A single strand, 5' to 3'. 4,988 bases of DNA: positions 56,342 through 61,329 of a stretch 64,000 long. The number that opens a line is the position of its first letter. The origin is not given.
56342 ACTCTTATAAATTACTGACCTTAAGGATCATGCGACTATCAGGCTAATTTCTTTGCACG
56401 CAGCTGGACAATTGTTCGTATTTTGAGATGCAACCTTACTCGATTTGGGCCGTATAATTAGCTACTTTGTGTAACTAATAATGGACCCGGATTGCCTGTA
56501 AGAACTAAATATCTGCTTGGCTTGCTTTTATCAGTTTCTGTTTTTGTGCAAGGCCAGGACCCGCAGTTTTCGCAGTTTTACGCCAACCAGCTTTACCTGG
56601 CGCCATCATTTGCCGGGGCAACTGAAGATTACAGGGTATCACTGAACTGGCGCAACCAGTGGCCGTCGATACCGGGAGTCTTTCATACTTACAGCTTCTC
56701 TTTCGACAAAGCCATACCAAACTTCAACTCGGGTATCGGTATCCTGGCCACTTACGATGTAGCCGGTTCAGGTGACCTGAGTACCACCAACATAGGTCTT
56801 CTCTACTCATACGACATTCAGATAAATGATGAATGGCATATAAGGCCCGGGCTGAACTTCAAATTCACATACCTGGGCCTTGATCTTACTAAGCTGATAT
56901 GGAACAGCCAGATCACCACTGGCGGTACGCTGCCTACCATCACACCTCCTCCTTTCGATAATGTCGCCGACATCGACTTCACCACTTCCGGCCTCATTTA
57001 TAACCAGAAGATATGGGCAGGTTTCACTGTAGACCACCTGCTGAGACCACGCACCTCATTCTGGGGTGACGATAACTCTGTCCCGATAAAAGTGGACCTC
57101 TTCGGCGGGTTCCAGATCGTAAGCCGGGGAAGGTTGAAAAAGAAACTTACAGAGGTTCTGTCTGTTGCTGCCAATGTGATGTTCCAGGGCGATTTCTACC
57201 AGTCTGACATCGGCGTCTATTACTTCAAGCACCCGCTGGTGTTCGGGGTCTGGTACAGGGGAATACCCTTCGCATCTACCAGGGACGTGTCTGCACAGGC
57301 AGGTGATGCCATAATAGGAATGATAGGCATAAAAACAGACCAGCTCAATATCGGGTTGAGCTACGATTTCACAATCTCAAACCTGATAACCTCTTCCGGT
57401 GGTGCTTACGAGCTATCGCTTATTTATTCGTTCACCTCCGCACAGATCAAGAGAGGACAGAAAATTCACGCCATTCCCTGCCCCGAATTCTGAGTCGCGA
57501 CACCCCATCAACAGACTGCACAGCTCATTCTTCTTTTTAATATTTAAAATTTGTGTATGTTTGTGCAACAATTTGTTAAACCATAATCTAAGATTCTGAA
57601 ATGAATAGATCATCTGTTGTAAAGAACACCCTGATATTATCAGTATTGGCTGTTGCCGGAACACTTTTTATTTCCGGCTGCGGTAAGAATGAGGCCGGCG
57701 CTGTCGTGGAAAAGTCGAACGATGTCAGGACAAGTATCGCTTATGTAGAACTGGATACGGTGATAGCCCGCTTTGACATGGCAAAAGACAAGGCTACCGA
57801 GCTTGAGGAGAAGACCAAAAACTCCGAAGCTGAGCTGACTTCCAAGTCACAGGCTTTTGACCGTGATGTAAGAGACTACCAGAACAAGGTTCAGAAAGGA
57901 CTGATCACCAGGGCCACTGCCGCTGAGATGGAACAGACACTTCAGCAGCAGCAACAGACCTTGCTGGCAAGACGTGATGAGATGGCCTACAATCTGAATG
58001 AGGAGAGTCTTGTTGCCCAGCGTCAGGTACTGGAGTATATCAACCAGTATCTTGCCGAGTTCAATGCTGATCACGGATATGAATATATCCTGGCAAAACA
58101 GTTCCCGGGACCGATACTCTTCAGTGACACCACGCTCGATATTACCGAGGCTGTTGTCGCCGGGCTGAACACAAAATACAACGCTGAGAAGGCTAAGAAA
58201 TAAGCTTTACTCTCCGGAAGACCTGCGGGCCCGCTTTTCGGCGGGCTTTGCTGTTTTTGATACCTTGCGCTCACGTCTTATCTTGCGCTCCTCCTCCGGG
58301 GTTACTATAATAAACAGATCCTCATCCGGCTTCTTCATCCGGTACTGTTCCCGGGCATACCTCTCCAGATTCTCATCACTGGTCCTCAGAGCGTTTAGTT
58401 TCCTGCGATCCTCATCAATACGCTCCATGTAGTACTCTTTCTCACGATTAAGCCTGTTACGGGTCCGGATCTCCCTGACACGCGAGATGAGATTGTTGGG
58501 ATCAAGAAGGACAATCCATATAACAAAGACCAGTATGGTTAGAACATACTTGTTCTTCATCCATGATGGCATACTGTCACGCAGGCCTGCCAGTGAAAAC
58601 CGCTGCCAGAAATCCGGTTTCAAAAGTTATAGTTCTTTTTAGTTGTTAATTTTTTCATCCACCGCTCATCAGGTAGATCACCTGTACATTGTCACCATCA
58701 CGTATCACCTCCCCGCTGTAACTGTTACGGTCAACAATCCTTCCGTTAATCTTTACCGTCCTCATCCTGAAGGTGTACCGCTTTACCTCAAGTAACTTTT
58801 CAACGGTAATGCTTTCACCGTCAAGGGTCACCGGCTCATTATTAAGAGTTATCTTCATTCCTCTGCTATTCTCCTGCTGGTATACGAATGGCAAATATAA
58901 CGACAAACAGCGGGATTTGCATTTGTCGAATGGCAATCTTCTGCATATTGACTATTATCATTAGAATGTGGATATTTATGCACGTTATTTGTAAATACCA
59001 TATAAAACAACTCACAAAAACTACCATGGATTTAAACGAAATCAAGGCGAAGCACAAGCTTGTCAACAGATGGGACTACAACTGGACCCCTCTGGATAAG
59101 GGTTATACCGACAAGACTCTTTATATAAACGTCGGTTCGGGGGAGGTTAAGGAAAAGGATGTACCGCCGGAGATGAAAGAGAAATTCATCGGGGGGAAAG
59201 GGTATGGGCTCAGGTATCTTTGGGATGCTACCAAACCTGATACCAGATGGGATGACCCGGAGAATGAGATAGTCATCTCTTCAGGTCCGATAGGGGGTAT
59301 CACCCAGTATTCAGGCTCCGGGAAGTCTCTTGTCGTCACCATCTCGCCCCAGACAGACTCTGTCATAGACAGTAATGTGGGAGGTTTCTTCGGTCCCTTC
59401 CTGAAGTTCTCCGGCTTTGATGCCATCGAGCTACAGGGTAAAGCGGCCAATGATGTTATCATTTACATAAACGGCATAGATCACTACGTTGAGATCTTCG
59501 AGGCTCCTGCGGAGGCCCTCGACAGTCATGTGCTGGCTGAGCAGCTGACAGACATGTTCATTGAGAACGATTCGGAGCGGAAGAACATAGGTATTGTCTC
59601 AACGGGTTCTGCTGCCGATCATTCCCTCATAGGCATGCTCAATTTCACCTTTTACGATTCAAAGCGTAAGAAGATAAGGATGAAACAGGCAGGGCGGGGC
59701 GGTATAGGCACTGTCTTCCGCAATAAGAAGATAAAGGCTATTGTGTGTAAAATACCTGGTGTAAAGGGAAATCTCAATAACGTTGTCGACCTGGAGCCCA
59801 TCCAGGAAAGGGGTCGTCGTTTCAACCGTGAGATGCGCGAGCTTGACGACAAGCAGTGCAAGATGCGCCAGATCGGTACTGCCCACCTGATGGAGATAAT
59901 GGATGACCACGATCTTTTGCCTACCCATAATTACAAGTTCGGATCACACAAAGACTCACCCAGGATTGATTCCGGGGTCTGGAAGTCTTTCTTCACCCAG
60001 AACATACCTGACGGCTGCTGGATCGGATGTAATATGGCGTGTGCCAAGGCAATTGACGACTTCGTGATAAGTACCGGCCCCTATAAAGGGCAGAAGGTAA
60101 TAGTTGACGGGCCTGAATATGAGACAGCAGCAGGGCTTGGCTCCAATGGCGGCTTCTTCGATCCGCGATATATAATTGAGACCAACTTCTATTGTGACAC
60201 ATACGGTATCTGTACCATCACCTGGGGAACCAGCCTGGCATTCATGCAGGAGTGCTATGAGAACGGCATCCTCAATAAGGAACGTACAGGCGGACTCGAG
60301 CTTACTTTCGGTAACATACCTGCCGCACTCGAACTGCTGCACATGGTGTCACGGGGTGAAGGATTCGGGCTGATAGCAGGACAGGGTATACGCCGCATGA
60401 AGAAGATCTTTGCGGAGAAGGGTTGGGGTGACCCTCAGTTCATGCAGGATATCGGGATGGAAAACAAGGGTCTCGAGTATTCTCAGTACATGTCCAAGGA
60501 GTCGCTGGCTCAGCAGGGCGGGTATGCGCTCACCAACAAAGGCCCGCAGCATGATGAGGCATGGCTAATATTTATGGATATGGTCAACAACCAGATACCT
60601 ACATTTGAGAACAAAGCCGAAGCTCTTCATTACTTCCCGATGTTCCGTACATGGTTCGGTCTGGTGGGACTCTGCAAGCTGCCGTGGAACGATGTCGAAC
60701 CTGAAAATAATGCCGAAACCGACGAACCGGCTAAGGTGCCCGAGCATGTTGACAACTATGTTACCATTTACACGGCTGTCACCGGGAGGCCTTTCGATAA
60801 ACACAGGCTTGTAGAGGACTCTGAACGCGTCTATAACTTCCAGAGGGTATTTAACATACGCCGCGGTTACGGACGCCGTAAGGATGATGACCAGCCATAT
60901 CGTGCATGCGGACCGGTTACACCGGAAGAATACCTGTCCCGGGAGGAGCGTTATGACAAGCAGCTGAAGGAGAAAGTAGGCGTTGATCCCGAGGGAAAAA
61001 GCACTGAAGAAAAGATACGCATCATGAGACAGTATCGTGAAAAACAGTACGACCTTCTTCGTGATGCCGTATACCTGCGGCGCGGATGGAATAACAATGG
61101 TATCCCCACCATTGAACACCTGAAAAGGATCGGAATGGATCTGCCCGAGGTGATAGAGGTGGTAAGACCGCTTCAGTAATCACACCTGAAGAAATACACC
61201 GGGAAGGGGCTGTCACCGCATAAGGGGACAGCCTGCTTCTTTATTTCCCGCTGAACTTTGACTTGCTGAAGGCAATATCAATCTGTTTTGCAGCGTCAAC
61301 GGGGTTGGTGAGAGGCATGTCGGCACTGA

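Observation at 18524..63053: Family of mosaic intergenic elements built from phased 8-nt GTC-anchored tandem units (3 copies in 64 kb)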

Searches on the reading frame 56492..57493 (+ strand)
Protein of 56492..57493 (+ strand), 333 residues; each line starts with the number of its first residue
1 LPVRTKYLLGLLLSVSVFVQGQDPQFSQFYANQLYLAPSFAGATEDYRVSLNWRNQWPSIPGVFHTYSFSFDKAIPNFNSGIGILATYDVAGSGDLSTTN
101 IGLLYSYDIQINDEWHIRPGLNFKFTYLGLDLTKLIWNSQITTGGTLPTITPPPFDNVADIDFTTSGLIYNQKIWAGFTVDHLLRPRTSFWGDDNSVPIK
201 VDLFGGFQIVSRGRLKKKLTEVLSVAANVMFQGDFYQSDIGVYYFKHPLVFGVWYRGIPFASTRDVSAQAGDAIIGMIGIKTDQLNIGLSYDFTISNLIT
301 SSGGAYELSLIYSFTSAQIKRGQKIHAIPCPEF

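Call 82: search_protein_families(library=pfam, proteins=[window:56492-57493:+], max_evalue=0.00001)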
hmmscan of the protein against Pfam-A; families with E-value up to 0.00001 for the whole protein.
window:56492-57493:+ (333 aa): 1 family
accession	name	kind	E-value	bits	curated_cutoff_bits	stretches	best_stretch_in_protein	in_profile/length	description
PF11751.14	PorP_SprF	-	7.3e-56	190.1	22.3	1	20-312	3-273/273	Type IX secretion system membrane protein PorP/SprF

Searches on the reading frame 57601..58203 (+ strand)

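Call 82: search_protein_families(library=pfam, proteins=[window:57601-58203:+], max_evalue=0.00001)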
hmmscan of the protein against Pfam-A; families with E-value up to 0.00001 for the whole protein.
window:57601-58203:+ (200 aa): 1 family
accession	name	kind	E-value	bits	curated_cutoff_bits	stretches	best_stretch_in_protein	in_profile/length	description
PF03938.19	OmpH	-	6.8e-19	68.9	32.4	1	46-189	2-141/141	Outer membrane protein (OmpH-like)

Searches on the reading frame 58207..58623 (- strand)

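Call 82: search_protein_families(library=pfam, proteins=[window:58207-58623:-], max_evalue=0.00001)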
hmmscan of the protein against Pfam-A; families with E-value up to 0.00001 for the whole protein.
window:58207-58623:- (138 aa): 1 family
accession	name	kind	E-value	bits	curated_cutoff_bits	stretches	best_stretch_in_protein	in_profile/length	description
PF04977.20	DivIC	-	6.2e-06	26.4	28.9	1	28-108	2-79/80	Septum formation initiator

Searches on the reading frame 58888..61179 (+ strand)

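Call 82: search_protein_families(library=pfam, proteins=[window:58888-61179:+], max_evalue=0.00001)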
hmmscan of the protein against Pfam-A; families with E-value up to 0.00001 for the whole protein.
window:58888-61179:+ (763 aa): 2 families
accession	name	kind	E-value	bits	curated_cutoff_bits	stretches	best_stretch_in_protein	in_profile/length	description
PF01314.23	AFOR_C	-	1.8e-91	307.6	27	1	310-749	4-384/385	Aldehyde ferredoxin oxidoreductase, domains 2 & 3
PF02730.20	AFOR_N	-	2.6e-46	158.3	29.8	1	76-288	2-197/199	Aldehyde ferredoxin oxidoreductase, N-terminal domain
